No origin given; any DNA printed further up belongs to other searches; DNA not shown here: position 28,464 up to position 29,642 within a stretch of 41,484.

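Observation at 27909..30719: Six-gene orphan cassette between two terminators with no virion, lysis or replication signature; possible envelope or spore-surface module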

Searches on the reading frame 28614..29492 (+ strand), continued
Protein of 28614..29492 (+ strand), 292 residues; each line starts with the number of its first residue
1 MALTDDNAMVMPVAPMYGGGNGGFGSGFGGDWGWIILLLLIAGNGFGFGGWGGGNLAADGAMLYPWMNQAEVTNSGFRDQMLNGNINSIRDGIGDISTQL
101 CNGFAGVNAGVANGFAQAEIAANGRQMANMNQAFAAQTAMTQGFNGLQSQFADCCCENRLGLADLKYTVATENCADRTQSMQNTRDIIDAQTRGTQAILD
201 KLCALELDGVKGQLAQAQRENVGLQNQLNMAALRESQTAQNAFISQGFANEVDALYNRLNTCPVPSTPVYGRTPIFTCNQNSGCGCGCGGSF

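Call 80: search_protein_families(library=phrogs, proteins=[L040:770-2032:+, L040:2042-3457:+, L040:3472-4647:+, L040:7845-9062:+, L040:12523-13581:+, L040:14107-14631:+, L040:14653-15561:+, L040:17120-17623:+, L040:18542-20341:+, L053:1814-4822:+], max_evalue=0.001)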
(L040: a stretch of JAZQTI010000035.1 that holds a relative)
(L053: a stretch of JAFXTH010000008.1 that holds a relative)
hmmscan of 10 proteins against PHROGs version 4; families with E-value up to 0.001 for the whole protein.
L040:770-2032:+ (421 aa): 4 families
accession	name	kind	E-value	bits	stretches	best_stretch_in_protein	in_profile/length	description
phrog_2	-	head and packaging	7.4e-34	118.6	1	3-416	267-599/807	terminase large subunit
phrog_3717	-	head and packaging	4.4e-11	43.7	1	110-222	123-236/277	terminase large subunit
phrog_10250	-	head and packaging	1.4e-09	39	1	194-411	3-216/228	terminase large subunit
phrog_979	-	head and packaging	3.3e-09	37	1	99-196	251-356/642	terminase large subunit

L040:2042-3457:+ (472 aa): 1 family
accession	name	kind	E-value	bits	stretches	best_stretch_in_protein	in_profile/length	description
phrog_533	-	head and packaging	6.2e-87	293.2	1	10-464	20-477/495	portal protein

L040:3472-4647:+ (392 aa): 1 family
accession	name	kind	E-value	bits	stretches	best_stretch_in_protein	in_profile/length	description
phrog_581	-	head and packaging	1.7e-53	183.5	1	3-389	21-386/564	minor head protein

L040:7845-9062:+ (406 aa): 0 families

L040:12523-13581:+ (353 aa): 2 families
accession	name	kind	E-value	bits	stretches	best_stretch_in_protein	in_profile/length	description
phrog_841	-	moron, auxiliary metabolic gene and host takeover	4.8e-08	33.8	1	83-203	3-116/309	GtrB-like O-antigen conversion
phrog_22088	-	unknown function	6.5e-06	26.4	1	103-191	74-161/377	-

L040:14107-14631:+ (175 aa): 1 family
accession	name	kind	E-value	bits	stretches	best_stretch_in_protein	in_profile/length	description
phrog_2303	-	head and packaging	4.6e-08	34.2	1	9-161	30-205/219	head scaffolding protein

L040:14653-15561:+ (303 aa): 2 families
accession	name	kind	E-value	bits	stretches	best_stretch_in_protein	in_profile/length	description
phrog_10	-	head and packaging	2.1e-42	147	1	2-279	360-627/752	major head protein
phrog_617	-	head and packaging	5.4e-09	36.5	1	4-249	344-592/626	major head protein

L040:17120-17623:+ (168 aa): 1 family
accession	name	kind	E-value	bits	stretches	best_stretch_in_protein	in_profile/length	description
phrog_3099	-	unknown function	6.8e-44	150.9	1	4-164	6-165/171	-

L040:18542-20341:+ (600 aa): 26 families (the best 25 are shown)
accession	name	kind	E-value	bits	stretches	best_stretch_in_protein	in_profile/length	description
phrog_58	-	tail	1.9e-51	176.7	2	276-586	689-1038/1544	tail length tape measure protein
phrog_5493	-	tail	1e-40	141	2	45-461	494-844/1102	tail length tape measure protein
phrog_1204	-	tail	5.4e-32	111.7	2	257-486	768-998/1483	tail protein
phrog_1272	-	tail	1.7e-30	106.6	2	444-575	1425-1557/1606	tail length tape measure protein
phrog_28918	-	unknown function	2.1e-27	96.3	3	102-246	68-212/1445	-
phrog_991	-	tail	2.2e-26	92.9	1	10-499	231-801/1966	tail length tape measure protein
phrog_24198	-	unknown function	5.6e-24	86.2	2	287-399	13-125/350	-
phrog_3981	-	tail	2.9e-22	80.5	1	31-498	31-439/584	tail length tape measure protein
phrog_6900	-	tail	6.9e-22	79.7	1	28-185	50-208/235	tail length tape measure protein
phrog_4372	-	tail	5.1e-19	68.3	1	288-547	1166-1369/1681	tail length tape measure protein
phrog_1535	-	tail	2.4e-17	63.4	2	243-518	691-926/1152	tail length tape measure protein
phrog_1686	-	tail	1.8e-16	60.2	1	441-573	1034-1165/1224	tail length tape measure protein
phrog_305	-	tail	1.1e-15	58.4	1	42-535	284-746/1001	tail length tape measure protein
phrog_28775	-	tail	4.6e-14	52.3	1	228-489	319-597/1303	tail length tape measure protein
phrog_4200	-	tail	1.5e-12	47.8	0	42-189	495-630/732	tail length tape measure protein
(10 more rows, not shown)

L053:1814-4822:+ (1003 aa): 0 families

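Call 84: list_cluster_members(proteins=[window:28614-29492:+, window:29504-29968:+, window:27492-27866:+, window:27909-28295:+, window:29982-30374:+, window:30387-30719:+, window:28288-28512:+])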
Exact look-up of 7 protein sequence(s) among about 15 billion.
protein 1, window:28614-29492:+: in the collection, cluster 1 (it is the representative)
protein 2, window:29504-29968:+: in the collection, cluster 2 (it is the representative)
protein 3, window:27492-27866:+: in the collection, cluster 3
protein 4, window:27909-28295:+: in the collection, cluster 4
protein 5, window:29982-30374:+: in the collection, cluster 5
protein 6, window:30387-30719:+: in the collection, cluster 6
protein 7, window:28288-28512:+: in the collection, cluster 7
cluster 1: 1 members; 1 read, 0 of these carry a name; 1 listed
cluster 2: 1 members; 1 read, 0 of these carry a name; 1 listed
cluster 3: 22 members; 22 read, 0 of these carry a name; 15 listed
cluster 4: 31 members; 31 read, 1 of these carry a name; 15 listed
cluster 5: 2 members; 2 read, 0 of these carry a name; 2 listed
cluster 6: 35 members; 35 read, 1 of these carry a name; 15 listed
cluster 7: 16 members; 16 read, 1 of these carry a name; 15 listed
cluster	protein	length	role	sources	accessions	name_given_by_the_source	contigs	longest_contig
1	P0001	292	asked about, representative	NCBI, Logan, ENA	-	-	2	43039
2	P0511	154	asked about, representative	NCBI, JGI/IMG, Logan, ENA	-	-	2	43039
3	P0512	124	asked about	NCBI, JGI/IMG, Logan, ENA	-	-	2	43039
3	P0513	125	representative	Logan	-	-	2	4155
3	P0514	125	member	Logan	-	-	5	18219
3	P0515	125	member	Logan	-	-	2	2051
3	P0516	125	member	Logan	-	-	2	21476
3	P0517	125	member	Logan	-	-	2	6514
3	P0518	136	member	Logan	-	-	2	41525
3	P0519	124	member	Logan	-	-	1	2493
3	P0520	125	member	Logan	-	-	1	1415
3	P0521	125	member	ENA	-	-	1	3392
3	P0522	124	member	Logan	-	-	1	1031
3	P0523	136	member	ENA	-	-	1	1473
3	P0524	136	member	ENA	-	-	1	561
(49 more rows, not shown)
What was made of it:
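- Checked: The exact products are also in public gene calls (call 84).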
